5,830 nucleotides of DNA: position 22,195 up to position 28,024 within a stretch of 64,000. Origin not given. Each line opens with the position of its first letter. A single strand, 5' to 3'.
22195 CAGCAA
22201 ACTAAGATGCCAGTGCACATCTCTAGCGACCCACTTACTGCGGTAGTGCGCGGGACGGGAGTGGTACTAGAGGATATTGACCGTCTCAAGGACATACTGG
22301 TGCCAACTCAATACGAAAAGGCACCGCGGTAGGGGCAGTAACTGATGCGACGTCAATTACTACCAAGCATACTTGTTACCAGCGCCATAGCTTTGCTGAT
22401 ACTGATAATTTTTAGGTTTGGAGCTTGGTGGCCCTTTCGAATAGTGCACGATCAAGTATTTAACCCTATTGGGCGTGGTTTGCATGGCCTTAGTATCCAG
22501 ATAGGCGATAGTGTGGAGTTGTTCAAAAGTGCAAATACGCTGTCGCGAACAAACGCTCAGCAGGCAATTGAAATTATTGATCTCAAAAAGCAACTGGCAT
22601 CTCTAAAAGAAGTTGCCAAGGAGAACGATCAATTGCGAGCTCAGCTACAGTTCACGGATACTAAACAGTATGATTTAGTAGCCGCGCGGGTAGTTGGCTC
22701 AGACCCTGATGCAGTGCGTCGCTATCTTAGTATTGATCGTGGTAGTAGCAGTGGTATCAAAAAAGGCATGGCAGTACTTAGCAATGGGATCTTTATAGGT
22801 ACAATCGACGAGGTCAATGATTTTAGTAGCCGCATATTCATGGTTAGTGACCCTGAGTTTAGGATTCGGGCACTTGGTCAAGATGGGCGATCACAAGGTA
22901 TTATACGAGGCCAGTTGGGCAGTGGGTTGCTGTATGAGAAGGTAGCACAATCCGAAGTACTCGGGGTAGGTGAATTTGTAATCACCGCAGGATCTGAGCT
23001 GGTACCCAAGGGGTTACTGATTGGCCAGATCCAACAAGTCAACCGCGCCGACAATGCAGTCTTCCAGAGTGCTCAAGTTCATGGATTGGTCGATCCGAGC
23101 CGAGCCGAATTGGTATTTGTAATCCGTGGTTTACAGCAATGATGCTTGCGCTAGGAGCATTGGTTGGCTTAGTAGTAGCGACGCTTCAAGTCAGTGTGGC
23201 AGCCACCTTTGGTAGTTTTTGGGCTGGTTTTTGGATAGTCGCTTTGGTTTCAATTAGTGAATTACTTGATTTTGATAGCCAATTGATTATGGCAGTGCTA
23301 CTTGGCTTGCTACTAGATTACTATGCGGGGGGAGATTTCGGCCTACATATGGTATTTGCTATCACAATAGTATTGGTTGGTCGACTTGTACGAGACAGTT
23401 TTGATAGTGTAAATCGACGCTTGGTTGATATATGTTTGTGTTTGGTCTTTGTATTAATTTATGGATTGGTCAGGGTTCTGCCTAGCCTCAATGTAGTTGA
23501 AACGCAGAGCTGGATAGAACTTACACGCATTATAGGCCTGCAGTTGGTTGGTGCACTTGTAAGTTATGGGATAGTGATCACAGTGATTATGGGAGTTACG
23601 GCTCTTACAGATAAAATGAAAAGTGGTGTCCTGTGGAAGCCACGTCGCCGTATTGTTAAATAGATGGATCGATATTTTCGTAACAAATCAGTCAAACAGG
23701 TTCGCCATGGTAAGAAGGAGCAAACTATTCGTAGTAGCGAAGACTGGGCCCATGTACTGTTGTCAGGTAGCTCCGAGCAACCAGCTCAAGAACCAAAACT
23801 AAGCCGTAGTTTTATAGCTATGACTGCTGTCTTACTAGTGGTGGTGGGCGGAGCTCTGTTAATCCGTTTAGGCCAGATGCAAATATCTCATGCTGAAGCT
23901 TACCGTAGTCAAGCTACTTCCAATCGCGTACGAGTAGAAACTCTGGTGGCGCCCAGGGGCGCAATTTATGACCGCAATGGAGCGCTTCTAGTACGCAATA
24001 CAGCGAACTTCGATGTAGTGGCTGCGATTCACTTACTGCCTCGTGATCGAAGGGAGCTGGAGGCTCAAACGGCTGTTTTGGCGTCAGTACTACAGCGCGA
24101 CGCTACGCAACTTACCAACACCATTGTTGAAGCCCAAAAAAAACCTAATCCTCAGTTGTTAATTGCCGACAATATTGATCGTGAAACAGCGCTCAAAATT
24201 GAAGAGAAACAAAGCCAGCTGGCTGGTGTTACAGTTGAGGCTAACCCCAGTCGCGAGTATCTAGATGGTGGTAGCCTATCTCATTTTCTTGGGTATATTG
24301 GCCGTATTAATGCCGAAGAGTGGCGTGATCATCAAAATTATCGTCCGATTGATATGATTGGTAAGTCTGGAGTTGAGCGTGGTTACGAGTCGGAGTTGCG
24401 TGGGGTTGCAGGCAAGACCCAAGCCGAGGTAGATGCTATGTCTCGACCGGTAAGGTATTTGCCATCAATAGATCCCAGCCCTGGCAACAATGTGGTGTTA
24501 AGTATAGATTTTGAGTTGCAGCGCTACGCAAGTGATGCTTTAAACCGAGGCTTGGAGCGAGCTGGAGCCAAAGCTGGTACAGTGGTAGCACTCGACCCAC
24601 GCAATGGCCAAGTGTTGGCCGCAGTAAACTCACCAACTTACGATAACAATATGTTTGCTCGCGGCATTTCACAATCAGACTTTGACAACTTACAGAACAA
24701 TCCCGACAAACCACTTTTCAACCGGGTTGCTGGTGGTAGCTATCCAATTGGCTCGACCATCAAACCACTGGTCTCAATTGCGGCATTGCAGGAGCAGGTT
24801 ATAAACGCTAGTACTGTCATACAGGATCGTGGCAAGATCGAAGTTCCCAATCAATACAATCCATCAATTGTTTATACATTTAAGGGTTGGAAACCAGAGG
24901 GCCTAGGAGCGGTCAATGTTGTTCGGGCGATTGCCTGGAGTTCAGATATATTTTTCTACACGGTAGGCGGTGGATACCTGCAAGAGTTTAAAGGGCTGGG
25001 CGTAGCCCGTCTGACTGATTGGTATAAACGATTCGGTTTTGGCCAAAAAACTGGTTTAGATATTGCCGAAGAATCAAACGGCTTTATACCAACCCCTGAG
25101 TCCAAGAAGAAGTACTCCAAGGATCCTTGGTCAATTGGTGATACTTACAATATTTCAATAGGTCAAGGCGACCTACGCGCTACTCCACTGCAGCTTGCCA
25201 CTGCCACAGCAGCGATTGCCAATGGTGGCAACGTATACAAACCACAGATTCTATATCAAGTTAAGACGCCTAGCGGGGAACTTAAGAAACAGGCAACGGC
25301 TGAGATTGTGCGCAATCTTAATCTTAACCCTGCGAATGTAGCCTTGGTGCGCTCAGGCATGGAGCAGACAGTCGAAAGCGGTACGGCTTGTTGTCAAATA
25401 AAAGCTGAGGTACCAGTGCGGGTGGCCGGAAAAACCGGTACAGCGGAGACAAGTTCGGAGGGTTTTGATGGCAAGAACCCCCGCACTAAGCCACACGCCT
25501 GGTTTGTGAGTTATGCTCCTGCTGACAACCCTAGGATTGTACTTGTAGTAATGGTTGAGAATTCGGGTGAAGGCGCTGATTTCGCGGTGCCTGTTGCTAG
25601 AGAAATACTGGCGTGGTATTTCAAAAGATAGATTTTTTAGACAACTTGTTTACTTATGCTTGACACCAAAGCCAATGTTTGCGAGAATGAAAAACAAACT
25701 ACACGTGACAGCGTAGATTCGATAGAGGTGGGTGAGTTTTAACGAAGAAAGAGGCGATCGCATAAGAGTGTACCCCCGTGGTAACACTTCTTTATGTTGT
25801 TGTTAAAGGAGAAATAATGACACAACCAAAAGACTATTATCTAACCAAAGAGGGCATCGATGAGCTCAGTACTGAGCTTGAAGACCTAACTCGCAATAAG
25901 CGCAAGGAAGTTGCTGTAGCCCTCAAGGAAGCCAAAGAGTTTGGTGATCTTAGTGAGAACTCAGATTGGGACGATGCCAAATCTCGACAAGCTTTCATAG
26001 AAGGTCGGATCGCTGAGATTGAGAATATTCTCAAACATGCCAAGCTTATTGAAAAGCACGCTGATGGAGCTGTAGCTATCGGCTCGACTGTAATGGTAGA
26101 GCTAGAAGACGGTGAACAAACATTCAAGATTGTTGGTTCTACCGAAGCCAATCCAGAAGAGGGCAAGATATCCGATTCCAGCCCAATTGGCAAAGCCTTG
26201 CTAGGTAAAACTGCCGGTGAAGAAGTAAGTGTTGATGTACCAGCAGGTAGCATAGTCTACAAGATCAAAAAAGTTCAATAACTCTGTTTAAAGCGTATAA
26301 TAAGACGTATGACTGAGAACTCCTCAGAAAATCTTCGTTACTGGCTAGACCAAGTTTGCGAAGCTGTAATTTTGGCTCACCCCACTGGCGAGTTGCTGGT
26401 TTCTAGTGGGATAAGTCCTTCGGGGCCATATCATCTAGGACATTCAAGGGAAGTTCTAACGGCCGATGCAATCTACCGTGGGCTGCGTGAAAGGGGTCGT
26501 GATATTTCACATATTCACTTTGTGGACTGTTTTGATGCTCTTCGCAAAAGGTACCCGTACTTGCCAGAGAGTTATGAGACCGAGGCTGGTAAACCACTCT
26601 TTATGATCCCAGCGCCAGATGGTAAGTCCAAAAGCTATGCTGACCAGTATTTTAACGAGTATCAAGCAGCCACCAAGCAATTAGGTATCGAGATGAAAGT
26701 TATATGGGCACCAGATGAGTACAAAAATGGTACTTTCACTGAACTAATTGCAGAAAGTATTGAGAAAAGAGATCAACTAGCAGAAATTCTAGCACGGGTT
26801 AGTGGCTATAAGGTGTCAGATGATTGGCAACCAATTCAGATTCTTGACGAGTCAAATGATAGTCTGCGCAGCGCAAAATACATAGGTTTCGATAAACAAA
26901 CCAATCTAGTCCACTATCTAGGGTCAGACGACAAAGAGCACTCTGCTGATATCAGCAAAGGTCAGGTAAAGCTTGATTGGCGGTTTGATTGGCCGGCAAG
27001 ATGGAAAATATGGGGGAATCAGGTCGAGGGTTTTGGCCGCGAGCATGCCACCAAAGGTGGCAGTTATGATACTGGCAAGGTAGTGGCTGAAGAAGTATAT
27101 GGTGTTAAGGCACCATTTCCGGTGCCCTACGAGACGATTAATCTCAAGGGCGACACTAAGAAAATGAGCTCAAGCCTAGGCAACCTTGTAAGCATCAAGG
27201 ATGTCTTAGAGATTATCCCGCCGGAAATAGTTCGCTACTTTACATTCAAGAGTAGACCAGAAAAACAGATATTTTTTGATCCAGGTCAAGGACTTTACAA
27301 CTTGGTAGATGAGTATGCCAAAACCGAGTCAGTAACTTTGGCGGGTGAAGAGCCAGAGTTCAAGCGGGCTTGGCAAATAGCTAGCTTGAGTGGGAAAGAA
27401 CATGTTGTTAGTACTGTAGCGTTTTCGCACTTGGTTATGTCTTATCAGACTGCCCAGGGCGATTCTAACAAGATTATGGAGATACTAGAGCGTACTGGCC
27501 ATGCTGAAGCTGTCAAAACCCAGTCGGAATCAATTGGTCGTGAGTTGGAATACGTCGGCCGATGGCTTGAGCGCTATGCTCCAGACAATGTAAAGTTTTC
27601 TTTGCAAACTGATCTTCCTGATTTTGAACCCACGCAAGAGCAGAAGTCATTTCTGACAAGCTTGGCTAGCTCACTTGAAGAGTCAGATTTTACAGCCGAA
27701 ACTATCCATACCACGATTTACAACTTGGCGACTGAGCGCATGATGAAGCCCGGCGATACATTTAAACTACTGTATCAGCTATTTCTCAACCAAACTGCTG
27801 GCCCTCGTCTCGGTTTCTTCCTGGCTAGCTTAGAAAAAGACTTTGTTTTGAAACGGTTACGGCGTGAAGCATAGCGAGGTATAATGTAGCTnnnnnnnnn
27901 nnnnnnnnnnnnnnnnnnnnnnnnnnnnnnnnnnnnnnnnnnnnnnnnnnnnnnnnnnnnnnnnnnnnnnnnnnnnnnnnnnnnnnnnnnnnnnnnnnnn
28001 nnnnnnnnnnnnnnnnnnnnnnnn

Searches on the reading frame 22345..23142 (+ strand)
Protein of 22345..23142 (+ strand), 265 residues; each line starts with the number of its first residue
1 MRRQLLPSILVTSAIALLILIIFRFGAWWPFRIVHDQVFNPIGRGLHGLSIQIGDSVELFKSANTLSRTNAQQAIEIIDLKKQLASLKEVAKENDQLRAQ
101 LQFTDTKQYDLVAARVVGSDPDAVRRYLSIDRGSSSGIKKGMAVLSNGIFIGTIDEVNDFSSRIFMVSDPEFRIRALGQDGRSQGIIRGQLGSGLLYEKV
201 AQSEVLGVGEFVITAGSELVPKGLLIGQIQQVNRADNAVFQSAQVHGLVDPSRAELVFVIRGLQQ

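Call 66: search_protein_families(library=pfam, proteins=[window:22345-23142:+], max_evalue=0.001)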
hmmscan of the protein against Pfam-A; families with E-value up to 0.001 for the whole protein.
window:22345-23142:+ (265 aa): 1 family
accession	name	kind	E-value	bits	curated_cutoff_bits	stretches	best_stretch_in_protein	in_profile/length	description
PF04085.20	MreC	-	3.8e-31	108.3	28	1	116-260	1-146/147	Rod shape-determining protein MreC, barrel core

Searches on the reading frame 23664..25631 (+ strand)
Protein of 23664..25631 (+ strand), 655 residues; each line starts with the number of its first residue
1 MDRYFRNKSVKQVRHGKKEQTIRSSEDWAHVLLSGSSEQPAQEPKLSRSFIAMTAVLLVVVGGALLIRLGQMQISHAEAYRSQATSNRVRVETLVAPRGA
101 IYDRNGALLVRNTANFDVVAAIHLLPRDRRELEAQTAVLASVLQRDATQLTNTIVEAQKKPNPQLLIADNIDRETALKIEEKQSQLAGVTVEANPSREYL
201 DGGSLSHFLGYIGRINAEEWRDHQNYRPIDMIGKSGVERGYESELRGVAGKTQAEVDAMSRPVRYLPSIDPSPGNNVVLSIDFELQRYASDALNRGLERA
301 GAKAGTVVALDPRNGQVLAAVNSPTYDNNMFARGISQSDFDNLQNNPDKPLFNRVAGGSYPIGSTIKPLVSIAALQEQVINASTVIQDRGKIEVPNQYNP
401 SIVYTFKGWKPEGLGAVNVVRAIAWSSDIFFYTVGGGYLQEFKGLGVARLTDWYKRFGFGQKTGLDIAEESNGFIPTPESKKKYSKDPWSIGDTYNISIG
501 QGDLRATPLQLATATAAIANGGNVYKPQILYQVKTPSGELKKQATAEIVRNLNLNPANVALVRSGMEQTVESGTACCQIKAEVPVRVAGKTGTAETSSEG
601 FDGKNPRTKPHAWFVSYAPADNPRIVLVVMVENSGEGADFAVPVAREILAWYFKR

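Call 66: search_protein_families(library=pfam, proteins=[window:23664-25631:+], max_evalue=0.001)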
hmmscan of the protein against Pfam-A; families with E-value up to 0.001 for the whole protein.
window:23664-25631:+ (655 aa): 2 families
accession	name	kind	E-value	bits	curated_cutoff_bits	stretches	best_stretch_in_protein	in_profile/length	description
PF00905.27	Transpeptidase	-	1.5e-64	218.5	22.1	1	305-649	1-298/299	Penicillin binding protein transpeptidase domain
PF03717.20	PBP_dimer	-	6.3e-40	137.9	24.4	1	95-264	3-177/180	Penicillin-binding Protein dimerisation domain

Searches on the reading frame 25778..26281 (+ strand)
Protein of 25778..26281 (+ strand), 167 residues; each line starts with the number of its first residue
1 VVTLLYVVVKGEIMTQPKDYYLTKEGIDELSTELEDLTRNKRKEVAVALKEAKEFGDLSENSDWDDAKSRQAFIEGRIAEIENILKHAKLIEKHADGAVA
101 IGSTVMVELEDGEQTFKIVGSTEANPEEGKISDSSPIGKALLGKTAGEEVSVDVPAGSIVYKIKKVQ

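Call 66: search_protein_families(library=pfam, proteins=[window:25778-26281:+], max_evalue=0.001)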
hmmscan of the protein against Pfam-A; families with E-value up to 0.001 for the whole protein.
window:25778-26281:+ (167 aa): 2 families
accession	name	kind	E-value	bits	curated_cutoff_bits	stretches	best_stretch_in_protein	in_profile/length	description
PF03449.20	GreA_GreB_N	-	7.1e-25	87.4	24.5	1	21-89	2-70/71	Transcription elongation factor, N-terminal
PF01272.25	GreA_GreB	-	8.9e-24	83.7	26.9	1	96-166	3-75/77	Transcription elongation factor, GreA/GreB, C-term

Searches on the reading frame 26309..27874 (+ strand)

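Call 67: search_protein_families(library=pfam, proteins=[window:26309-27874:+], max_evalue=0.00001)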
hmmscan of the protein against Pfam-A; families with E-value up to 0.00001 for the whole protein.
window:26309-27874:+ (521 aa): 4 families
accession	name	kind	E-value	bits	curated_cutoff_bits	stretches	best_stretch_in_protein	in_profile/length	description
PF01921.24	tRNA-synt_1f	-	8.7e-92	308.2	27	1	12-360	3-356/360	tRNA synthetases class I (K)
PF09334.17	tRNA-synt_1g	-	2.5e-09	36.9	20.1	0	281-320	323-362/391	tRNA synthetases class I (M)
PF01406.26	tRNA-synt_1e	-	1.1e-08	35.3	27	0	281-321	249-289/301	tRNA synthetases class I (C) catalytic domain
PF19269.4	Anticodon_2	-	9.1e-07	29.8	23.6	1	442-519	61-139/141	Anticodon binding domain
